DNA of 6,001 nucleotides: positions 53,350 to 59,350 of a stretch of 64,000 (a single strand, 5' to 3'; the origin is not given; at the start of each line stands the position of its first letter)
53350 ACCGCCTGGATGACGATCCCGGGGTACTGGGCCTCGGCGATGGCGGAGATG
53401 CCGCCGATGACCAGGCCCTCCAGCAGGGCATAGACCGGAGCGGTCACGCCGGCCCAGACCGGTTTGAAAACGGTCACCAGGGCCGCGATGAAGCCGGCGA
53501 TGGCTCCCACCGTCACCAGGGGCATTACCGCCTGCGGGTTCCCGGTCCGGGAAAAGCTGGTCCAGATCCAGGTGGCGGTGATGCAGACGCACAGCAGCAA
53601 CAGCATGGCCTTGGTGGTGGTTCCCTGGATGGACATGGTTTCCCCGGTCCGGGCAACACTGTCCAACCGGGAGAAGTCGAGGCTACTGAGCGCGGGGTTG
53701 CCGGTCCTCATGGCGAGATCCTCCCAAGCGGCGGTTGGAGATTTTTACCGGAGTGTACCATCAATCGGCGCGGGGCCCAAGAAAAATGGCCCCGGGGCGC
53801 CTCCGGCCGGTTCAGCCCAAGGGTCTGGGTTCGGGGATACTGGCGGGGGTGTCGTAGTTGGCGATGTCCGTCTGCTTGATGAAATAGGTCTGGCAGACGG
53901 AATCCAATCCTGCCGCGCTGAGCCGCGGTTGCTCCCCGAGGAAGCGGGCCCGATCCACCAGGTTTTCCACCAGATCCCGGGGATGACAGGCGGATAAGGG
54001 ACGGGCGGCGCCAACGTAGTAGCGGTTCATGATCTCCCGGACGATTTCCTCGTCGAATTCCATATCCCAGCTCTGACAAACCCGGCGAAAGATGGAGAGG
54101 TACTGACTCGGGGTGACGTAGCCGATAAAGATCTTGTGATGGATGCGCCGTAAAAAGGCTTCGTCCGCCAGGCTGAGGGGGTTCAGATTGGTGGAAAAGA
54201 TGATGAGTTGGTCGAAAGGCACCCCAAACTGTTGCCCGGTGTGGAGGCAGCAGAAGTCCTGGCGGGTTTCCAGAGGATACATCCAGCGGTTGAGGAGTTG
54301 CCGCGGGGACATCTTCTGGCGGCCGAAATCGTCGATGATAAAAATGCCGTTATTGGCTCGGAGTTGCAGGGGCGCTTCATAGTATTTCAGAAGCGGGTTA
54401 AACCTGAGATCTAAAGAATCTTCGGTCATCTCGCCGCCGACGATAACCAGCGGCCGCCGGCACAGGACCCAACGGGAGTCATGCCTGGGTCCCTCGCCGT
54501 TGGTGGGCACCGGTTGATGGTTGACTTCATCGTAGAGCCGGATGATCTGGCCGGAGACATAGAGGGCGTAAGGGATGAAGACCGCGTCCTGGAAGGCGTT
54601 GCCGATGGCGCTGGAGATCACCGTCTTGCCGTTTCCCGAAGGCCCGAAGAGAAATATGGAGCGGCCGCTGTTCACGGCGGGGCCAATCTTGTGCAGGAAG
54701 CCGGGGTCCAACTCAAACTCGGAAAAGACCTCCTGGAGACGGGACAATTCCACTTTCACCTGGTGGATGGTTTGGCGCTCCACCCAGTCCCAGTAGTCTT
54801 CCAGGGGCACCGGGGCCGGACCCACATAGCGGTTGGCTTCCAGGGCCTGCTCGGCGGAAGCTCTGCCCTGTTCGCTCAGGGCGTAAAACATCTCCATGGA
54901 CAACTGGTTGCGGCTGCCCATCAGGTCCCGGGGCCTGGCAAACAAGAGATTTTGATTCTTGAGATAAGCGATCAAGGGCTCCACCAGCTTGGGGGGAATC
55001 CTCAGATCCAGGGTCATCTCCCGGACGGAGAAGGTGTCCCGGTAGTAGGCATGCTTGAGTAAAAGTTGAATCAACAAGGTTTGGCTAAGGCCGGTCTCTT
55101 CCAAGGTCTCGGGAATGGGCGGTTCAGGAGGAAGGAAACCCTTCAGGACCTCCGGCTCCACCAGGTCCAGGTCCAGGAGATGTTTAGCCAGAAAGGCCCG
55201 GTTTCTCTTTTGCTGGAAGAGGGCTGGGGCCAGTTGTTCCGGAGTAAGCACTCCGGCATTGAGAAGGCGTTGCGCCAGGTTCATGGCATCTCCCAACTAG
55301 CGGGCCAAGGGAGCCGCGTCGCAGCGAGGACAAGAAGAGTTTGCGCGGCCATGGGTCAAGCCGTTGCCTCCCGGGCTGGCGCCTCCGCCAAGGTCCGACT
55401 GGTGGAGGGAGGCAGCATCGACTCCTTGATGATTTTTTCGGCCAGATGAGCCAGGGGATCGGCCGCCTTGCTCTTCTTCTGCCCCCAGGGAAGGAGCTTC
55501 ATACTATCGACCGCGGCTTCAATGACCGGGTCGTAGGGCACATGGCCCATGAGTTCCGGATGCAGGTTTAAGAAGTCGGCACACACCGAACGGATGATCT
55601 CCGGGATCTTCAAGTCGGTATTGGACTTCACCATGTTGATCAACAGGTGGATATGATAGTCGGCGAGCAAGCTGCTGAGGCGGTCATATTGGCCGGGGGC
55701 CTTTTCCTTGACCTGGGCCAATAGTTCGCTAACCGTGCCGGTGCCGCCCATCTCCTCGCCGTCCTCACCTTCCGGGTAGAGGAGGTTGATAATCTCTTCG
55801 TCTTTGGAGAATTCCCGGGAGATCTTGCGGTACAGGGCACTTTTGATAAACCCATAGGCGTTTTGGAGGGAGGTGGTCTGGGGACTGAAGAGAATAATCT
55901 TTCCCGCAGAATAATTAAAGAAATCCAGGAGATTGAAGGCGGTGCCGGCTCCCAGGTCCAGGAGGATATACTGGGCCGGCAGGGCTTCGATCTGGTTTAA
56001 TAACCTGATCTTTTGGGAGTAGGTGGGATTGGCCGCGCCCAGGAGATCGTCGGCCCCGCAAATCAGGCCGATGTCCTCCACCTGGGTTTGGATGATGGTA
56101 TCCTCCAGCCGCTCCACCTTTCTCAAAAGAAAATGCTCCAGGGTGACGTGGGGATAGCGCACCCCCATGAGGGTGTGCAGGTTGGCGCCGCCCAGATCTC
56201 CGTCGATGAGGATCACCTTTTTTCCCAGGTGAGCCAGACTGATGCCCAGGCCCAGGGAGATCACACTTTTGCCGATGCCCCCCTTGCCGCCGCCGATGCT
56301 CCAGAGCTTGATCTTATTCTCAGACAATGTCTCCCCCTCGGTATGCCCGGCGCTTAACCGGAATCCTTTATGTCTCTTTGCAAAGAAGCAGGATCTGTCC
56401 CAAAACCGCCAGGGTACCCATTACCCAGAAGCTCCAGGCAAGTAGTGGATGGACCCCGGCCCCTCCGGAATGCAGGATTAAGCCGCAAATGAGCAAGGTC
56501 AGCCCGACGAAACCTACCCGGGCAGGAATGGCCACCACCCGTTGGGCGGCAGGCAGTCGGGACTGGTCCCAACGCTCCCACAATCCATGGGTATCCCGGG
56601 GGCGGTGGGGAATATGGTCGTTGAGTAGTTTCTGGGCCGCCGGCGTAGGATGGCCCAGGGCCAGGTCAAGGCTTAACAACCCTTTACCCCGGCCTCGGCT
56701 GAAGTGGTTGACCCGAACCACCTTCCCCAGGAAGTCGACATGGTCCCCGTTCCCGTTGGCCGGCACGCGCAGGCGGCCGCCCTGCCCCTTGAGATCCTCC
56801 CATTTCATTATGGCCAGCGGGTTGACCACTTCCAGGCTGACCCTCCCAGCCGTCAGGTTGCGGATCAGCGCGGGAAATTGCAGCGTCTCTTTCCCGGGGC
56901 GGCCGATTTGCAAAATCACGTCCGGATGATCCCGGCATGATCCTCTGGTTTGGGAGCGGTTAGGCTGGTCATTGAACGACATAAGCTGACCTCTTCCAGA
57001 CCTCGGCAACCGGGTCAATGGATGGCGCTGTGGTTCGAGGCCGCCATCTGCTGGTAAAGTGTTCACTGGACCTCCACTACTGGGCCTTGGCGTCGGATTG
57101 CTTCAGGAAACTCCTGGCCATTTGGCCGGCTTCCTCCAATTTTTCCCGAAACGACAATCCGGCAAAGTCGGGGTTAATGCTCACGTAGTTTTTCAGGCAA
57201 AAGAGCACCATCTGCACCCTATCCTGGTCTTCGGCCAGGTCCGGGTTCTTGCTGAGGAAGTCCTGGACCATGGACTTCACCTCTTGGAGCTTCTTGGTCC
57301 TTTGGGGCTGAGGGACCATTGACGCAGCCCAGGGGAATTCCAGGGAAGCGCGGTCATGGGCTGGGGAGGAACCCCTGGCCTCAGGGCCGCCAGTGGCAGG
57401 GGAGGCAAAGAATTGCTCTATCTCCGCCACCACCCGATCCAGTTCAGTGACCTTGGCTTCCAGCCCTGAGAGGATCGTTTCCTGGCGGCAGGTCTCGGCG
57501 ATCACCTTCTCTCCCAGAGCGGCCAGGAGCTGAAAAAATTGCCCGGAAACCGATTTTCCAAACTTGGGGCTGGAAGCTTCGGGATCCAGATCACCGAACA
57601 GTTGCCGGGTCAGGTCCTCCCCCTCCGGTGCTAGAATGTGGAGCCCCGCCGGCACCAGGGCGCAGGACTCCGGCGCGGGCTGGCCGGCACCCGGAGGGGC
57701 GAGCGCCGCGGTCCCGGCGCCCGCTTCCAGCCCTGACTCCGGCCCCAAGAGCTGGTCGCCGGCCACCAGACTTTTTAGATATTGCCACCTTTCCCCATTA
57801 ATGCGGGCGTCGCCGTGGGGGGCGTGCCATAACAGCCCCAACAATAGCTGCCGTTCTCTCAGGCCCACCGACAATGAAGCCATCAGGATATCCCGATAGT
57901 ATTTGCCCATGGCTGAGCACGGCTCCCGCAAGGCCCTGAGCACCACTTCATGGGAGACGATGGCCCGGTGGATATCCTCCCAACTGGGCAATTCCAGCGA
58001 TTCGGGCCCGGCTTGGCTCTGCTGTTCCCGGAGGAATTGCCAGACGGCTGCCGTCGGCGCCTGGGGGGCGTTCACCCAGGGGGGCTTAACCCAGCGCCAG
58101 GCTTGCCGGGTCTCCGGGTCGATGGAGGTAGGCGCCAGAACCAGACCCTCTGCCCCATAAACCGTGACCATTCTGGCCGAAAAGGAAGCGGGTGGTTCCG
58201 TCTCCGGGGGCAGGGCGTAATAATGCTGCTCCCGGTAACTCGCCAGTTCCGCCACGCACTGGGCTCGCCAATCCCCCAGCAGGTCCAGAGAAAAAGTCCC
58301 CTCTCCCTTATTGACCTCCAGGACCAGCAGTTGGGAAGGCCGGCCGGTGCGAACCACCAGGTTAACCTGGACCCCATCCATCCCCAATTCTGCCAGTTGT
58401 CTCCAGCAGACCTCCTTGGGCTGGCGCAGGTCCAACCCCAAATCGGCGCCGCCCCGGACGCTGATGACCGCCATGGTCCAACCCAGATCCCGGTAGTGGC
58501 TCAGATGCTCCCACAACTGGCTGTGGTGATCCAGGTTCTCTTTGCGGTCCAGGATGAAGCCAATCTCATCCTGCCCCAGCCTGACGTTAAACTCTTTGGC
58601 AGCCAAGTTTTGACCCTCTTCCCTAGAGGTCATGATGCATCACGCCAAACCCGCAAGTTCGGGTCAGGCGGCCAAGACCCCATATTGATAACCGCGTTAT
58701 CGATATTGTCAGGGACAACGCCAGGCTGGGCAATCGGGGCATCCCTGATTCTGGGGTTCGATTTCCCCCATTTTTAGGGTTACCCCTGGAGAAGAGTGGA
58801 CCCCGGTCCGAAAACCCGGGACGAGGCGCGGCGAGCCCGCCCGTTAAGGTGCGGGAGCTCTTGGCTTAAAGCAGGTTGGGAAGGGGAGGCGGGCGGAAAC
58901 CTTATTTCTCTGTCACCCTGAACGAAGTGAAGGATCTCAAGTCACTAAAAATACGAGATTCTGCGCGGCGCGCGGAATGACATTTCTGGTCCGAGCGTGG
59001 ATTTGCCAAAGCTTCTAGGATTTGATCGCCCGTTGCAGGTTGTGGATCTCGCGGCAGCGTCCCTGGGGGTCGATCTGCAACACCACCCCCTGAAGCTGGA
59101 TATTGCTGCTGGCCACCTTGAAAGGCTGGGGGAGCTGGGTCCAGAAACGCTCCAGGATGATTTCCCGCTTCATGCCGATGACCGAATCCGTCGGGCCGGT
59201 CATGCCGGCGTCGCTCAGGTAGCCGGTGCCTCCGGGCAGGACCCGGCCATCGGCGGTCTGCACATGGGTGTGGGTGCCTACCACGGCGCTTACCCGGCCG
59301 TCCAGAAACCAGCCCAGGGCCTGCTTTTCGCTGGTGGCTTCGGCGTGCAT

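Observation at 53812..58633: Tight four-gene operon combining two predicted c-di-GMP receptor folds (PilZ, MshEN), a MinD/ParA ATPase, an AAA+ ATPase and a PrimPol-like protein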

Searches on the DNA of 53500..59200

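Call 80: search_rna_families(source=window, start=53500, end=59200, threshold=evalue, max_evalue=1)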
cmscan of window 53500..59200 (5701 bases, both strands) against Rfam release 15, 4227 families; matches with E-value up to 1: 1.
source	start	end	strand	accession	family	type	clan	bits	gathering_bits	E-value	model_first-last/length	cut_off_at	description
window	58272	58412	-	RF02175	SMAD5-AS1_3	Gene; lncRNA;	-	19.4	60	0.52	1-125/125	no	SMAD5 antisense RNA 1 conserved region 3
